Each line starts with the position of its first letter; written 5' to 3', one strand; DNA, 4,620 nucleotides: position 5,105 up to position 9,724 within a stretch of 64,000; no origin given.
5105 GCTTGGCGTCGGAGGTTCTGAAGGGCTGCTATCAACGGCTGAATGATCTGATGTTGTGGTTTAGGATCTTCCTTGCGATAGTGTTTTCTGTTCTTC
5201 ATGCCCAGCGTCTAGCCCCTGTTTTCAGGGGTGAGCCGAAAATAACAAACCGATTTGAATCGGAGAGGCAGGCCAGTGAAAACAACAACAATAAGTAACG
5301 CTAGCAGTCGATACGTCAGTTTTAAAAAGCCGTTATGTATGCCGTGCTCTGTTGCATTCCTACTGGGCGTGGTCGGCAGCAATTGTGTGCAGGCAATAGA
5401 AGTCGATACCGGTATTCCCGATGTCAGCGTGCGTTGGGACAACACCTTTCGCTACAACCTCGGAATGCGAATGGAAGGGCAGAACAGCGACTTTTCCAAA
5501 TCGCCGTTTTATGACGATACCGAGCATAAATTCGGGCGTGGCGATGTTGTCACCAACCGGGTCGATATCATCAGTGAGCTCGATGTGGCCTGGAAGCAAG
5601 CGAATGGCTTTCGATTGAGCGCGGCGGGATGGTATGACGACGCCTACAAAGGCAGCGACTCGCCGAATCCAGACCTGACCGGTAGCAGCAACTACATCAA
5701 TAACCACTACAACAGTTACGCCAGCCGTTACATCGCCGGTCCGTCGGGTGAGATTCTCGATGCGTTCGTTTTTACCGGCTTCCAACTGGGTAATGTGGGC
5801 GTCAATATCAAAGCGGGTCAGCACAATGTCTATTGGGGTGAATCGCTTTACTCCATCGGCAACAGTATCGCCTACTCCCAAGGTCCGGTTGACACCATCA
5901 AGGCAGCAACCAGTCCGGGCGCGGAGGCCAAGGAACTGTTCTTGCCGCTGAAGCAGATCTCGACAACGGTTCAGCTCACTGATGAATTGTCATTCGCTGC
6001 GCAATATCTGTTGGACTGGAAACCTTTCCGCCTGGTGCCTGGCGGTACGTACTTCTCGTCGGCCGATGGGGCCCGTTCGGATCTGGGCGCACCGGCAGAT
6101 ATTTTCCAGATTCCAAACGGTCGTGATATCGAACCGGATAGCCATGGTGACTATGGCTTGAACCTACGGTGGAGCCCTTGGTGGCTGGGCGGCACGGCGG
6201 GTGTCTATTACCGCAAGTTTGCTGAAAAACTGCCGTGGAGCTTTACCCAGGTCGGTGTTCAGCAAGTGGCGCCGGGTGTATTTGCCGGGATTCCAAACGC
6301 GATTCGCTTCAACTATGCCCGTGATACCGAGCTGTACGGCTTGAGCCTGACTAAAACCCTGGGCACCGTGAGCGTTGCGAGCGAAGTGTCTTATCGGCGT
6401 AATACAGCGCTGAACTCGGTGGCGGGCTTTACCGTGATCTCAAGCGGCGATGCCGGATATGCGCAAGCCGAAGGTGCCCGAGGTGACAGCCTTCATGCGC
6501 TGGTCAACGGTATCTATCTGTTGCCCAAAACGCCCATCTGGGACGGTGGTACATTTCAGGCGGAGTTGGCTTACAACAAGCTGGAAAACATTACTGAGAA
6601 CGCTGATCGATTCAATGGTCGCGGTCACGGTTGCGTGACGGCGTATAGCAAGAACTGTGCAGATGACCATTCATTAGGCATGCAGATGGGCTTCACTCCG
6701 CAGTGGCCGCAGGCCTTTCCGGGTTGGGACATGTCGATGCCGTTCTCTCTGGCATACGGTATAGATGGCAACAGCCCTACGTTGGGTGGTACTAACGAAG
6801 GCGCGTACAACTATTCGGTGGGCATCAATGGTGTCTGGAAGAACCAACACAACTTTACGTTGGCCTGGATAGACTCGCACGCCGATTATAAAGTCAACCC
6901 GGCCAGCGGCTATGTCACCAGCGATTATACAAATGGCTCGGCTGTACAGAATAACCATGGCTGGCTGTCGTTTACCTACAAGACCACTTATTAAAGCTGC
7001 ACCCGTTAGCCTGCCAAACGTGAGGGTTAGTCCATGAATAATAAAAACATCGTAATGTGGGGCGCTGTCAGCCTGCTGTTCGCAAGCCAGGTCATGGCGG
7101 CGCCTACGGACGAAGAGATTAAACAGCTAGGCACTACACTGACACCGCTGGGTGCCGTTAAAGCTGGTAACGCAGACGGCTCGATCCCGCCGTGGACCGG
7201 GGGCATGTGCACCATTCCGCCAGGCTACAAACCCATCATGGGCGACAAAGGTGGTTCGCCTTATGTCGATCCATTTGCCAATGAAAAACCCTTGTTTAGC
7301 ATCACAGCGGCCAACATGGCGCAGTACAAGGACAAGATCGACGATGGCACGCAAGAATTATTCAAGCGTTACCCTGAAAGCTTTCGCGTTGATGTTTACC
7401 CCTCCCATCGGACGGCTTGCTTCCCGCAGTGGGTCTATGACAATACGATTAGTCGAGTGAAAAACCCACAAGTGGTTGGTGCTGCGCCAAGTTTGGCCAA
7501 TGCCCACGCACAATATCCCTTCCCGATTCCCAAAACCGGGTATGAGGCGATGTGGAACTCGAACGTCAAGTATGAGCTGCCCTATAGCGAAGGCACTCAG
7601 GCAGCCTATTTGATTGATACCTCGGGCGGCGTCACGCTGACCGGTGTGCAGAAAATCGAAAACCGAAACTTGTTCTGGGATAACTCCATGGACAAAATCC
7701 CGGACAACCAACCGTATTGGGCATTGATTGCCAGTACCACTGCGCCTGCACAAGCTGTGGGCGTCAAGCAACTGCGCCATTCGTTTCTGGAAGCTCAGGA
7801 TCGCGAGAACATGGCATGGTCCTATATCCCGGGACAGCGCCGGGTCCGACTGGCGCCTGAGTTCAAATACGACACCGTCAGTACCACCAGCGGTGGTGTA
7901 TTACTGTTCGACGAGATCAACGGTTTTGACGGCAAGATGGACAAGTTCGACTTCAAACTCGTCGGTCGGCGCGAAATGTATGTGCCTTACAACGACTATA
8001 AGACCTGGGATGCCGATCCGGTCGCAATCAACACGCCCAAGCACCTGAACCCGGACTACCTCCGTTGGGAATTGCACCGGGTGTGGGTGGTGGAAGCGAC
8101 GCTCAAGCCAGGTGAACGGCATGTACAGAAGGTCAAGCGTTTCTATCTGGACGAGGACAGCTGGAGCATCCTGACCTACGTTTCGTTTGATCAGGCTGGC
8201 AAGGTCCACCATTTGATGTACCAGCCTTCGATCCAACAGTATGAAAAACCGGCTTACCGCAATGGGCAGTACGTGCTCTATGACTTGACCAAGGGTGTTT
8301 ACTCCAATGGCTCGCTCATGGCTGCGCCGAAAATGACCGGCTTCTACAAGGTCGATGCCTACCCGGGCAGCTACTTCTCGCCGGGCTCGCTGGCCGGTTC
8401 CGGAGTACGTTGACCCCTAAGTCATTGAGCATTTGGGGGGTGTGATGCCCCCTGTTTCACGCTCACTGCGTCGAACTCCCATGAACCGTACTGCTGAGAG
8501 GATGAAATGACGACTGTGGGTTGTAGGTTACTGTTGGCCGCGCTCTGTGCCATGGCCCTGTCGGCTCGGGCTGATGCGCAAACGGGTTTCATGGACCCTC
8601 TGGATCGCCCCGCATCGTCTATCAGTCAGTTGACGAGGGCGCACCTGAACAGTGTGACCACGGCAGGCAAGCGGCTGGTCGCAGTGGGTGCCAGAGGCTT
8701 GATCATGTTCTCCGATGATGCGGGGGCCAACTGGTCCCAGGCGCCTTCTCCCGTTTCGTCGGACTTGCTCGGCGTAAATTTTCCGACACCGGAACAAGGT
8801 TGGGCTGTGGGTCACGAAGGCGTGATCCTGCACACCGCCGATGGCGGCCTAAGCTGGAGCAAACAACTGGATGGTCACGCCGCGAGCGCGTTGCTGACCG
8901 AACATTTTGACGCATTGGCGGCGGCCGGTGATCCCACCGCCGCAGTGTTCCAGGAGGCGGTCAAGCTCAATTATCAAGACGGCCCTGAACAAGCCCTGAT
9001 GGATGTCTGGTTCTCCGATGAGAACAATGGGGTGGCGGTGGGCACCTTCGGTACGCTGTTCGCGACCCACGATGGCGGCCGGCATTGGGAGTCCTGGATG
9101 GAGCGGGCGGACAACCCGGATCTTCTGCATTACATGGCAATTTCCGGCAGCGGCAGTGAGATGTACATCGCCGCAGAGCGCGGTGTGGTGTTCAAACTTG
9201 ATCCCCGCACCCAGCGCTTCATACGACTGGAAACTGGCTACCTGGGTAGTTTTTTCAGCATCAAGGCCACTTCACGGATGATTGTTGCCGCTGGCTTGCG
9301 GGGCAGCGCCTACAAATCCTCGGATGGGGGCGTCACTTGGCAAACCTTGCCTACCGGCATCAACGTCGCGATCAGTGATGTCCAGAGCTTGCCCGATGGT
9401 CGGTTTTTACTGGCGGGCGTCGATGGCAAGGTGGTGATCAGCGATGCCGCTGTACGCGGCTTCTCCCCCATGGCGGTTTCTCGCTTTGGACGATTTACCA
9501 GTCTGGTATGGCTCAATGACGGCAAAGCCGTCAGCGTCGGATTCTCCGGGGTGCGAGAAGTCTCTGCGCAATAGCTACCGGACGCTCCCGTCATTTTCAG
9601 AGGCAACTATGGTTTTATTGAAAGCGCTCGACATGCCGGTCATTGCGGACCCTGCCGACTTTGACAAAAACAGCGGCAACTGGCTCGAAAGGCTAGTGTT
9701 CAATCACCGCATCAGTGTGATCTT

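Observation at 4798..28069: Five-site regulon defined by a 21-bp palindrome, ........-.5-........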

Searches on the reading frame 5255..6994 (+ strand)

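Call 4: search_protein_families(library=pfam, proteins=[window:5255-6994:+])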
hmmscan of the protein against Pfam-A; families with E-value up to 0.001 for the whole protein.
window:5255-6994:+ (579 aa): 1 family
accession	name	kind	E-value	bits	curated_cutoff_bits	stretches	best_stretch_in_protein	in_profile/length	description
PF06980.17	DUF1302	-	1.4e-106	358.1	23.2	1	31-549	4-526/541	Protein of unknown function (DUF1302)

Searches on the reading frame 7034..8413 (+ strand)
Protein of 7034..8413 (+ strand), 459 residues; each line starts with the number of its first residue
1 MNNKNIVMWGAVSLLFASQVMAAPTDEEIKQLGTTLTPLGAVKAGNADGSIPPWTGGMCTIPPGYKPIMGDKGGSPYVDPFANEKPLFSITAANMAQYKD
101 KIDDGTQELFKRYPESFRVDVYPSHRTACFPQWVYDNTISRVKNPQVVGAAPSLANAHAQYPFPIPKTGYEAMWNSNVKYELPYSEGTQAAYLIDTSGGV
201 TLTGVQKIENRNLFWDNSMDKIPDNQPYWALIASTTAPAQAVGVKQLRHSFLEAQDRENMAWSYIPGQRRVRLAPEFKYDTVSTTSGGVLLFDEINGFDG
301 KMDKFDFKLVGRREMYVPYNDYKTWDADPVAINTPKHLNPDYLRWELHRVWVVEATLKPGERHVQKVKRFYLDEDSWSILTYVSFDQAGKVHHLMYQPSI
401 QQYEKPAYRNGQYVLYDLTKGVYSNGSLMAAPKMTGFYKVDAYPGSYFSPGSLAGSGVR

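Call 4: search_protein_families(library=pfam, proteins=[window:7034-8413:+])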
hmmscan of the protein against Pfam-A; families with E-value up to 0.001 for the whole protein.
window:7034-8413:+ (459 aa): 1 family
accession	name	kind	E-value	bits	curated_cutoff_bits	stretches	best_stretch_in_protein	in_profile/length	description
PF07044.18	DUF1329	-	2.1e-118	396.3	23.1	1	89-453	1-367/368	Protein of unknown function (DUF1329)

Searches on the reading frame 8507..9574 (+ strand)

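Call 4: search_protein_families(library=pfam, proteins=[window:8507-9574:+])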
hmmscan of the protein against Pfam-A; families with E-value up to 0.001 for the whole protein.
window:8507-9574:+ (355 aa): 2 families
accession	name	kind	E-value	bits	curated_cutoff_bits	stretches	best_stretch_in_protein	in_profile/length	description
PF14870.12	PSII_BNR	-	1e-23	84.5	27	2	161-301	17-160/303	Photosynthesis system II assembly factor YCF48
PF02012.26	BNR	-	6.3e-07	28.9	27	0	269-280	1-12/12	BNR/Asp-box repeat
